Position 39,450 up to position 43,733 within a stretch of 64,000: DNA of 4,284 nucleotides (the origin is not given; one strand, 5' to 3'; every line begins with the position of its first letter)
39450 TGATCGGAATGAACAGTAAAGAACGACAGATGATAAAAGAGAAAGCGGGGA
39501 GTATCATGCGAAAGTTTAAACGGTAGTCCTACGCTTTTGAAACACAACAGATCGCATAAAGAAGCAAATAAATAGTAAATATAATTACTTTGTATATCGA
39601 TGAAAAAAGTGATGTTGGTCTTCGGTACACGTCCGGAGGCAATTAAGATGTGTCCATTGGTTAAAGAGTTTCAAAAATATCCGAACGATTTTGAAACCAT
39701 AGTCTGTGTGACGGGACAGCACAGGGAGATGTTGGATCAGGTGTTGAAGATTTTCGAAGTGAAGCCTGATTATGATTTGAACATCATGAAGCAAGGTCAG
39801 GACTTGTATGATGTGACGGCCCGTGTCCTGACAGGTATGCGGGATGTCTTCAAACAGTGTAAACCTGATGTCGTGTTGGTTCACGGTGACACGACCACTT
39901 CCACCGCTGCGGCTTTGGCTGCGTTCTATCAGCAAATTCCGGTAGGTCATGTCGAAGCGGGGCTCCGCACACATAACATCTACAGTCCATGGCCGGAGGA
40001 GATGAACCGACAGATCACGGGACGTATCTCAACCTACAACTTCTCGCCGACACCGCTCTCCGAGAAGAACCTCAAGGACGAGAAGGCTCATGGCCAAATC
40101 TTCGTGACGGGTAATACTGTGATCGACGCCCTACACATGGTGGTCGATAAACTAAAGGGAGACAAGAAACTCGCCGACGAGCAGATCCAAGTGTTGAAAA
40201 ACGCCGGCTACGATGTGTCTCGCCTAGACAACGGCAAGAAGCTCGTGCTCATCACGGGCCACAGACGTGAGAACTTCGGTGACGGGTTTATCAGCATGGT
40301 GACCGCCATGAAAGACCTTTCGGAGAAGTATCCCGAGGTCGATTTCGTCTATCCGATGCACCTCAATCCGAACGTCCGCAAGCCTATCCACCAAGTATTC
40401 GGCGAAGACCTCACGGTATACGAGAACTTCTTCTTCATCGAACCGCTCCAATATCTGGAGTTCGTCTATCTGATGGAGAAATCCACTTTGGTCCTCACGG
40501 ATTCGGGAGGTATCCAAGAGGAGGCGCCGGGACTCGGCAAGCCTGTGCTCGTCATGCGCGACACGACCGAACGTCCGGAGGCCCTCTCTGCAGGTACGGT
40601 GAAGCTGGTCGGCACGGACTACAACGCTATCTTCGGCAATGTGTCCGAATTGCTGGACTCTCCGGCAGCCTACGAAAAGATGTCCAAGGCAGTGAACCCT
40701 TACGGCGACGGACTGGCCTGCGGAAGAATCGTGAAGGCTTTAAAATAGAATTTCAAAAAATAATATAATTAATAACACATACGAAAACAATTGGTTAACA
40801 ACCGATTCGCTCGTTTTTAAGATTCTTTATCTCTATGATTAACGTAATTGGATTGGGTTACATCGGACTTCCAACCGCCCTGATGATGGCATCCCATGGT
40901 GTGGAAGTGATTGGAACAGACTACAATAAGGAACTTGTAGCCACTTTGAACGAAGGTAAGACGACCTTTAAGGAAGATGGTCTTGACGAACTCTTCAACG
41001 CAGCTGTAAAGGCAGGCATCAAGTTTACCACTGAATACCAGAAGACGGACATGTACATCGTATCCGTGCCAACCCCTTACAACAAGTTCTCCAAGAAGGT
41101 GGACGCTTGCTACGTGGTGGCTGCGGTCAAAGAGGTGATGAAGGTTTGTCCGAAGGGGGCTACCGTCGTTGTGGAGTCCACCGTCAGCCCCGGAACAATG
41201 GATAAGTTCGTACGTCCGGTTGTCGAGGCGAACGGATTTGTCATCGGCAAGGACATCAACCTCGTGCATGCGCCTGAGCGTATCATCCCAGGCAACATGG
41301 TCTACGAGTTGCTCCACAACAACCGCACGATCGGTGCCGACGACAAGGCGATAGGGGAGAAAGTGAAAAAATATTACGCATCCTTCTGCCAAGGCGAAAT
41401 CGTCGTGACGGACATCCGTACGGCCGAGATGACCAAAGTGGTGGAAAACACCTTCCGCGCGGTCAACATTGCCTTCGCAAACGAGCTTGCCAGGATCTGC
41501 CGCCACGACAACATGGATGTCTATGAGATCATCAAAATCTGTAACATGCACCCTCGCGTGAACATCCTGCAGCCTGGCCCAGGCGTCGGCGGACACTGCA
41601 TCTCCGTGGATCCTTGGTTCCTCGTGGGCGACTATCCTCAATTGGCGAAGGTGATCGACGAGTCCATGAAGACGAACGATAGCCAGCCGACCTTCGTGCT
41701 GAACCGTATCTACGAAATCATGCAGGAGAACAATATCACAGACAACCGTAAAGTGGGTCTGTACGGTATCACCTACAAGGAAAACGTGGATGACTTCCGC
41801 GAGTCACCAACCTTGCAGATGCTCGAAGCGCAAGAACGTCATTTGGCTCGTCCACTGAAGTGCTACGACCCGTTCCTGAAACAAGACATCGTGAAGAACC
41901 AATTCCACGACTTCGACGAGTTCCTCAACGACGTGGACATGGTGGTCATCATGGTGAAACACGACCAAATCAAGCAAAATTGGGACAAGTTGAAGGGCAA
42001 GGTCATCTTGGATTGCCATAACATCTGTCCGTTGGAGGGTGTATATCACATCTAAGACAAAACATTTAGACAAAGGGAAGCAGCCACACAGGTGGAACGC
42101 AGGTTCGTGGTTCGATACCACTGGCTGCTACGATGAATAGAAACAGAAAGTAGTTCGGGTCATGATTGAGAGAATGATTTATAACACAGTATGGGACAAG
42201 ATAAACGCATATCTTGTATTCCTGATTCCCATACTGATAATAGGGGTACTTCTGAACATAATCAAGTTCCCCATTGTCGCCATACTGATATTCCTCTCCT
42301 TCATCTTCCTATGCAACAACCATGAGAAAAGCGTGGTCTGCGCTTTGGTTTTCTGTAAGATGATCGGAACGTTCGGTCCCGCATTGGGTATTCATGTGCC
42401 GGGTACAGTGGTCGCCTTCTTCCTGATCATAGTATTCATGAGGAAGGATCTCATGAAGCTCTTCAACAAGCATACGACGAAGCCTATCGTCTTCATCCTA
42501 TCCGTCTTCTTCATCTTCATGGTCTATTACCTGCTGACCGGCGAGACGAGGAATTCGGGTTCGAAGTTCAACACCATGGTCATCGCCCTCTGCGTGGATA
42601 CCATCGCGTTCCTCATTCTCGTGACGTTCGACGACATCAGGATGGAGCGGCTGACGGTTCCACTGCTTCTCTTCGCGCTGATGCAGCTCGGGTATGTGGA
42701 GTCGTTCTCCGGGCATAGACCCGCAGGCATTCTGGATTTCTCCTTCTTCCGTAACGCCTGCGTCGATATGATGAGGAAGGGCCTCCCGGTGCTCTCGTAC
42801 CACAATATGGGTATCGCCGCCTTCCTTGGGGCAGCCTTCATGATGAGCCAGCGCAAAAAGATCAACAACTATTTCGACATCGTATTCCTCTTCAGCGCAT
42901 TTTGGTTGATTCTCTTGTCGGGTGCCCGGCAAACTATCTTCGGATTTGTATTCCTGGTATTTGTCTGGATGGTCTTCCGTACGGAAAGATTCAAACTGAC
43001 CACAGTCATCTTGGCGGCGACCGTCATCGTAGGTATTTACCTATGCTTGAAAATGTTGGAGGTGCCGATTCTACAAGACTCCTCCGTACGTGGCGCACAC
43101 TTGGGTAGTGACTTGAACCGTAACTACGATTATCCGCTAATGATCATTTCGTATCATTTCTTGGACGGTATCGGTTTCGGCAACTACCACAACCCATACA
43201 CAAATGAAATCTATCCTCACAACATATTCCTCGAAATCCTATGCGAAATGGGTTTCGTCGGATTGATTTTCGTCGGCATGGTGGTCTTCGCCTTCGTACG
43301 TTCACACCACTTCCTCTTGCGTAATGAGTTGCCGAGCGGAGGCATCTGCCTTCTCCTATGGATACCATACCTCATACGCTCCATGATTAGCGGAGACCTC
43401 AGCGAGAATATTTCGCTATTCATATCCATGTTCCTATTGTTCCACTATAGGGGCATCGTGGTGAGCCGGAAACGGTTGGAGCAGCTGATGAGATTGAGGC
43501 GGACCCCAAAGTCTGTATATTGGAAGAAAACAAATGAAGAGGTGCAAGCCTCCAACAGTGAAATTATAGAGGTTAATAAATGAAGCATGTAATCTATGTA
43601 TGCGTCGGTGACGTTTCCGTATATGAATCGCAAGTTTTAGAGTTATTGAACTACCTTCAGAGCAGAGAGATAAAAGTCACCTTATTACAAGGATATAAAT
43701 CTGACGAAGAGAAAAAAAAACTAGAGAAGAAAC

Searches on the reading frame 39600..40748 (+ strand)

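Call 7: search_protein_families(library=pfam, proteins=[window:39600-40748:+])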
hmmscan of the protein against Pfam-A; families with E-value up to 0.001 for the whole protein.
window:39600-40748:+ (382 aa): 1 family
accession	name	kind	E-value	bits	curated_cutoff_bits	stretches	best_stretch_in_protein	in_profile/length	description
PF02350.25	Epimerase_2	-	4e-115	384.8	30.6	1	29-382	7-347/347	UDP-N-acetylglucosamine 2-epimerase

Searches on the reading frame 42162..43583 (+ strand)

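Call 7: search_protein_families(library=pfam, proteins=[window:42162-43583:+])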
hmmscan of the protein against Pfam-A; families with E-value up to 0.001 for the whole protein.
window:42162-43583:+ (473 aa): 1 family
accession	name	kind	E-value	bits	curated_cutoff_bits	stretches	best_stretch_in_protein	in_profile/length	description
PF04932.20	Wzy_C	-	3e-09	37.3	31.7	1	242-371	2-148/149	O-Antigen ligase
